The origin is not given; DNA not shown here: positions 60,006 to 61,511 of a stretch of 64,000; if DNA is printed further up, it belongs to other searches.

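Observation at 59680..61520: Actin-like (ParM/Alp) segregation cassette with TGACTTC centromere-like repeats on both flanks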

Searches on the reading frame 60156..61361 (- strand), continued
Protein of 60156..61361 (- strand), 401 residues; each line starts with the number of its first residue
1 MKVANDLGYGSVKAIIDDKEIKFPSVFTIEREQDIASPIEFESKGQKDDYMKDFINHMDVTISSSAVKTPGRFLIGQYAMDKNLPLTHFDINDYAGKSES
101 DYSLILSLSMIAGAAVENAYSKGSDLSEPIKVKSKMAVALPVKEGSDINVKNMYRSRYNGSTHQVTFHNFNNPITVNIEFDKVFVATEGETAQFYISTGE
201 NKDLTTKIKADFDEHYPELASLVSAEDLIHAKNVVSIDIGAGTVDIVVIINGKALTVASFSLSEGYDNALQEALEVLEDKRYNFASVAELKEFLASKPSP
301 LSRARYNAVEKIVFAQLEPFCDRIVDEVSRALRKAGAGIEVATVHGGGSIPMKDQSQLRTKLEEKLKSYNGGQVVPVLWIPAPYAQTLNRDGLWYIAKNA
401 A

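Call 69: get_annotated_region(hit=H24, flank=1500)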
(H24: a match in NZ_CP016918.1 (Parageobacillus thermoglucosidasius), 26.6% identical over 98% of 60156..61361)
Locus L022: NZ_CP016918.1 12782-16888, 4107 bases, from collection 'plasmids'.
description: Parageobacillus thermoglucosidasius strain TM242 plasmid pNCI002, complete sequence
organism: Parageobacillus thermoglucosidasius (NCBI taxid 1426)
taxonomy: Bacteria; Bacillota; Bacilli; Bacillales; Bacillaceae; Parageobacillus; Parageobacillus thermoglucosidasius
host: -; source: generic; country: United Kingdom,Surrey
typing (MOB-suite, as given by PLSDB): conjugative; relaxase MOBQ; mating-pair formation MPF_T
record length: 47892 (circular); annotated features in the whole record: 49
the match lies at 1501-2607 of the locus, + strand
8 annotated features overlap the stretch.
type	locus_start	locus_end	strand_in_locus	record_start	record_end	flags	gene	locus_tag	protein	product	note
CDS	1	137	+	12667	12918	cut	-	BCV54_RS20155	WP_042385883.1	hypothetical protein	-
CDS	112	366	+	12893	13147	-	-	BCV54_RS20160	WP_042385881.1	hypothetical protein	-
CDS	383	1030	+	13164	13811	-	-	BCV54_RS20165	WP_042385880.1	hypothetical protein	-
CDS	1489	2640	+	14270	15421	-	-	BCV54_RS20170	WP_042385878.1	ParM/StbA family protein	GO:0030541 - plasmid partitioning [Evidence IEA]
CDS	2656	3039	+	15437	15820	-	-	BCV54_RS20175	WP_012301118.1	hypothetical protein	-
CDS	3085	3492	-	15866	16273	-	-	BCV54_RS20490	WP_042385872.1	CopG family transcriptional regulator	-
CDS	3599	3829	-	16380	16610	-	-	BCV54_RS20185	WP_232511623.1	hypothetical protein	-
CDS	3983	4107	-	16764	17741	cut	-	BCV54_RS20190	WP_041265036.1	hypothetical protein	-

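Call 79: search_protein_families(library=phrogs, proteins=[window:60156-61361:-], max_evalue=0.001)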
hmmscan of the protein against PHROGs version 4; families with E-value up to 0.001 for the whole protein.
window:60156-61361:- (401 aa): 1 family
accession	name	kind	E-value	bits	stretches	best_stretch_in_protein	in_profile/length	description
phrog_691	-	DNA, RNA and nucleotide metabolism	6e-30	105.5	1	1-355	4-294/329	partition protein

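Call 89: fold_search(model_id=the predicted structure, library=viral)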
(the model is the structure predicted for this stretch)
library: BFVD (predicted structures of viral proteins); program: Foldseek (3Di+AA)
matches with E <= 10: 454; with E <= 0.001: 23
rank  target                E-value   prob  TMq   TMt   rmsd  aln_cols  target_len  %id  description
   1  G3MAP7                9.9e-19  1.00  0.61  0.65   6.7       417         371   18  Gp506 [Bacillus phage G]
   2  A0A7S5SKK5            1.4e-17  1.00  0.52  0.57   8.5       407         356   17  (no name in the UniProt tables at hand)
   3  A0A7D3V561            4.1e-14  1.00  0.50  0.58   8.3       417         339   16  (no name in the UniProt tables at hand)
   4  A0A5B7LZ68            1.0e-13  1.00  0.52  0.62   7.8       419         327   13  (no name in the UniProt tables at hand)
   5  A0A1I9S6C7            1.2e-10  1.00  0.43  0.63   6.4       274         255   17  (no name in the UniProt tables at hand)
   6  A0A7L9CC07            1.4e-08  1.00  0.51  0.37   8.7       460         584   12  HSP70h [Olivavirus actinidiae]
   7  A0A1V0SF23            6.3e-08  1.00  0.39  0.53  10.9       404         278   12  Actin-related protein [Hokovirus HKV1]
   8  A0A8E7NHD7            7.5e-08  1.00  0.47  0.36   9.4       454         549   13  (no name in the UniProt tables at hand)
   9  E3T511                1.2e-07  1.00  0.39  0.26  10.0       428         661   13  Putative DnaK/Hsp70 [Cafeteria roenbergensis virus (strain BV-PW1)]
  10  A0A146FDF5            4.4e-07  1.00  0.43  0.33  11.2       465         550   14  Heat shock protein 70 homolog [Grapevine leafroll-associated virus 13]
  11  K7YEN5                6.1e-07  1.00  0.44  0.31  10.8       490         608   10  Heat shock protein 70-like protein [Megavirus courdo11]
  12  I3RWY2                2.0e-06  1.00  0.46  0.33  11.6       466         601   11  p65 protein [Citrus tristeza virus]
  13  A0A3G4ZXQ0            2.5e-06  1.00  0.40  0.21  10.0       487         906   10  Hsp70 protein [Faunusvirus sp.]
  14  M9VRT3                3.8e-06  1.00  0.40  0.45  12.9       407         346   11  Heat shock protein 70-like protein (Fragment) [Cucurbit yellow stunting disorder virus]
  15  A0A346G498            4.7e-06  1.00  0.41  0.32  10.2       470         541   11  (no name in the UniProt tables at hand)
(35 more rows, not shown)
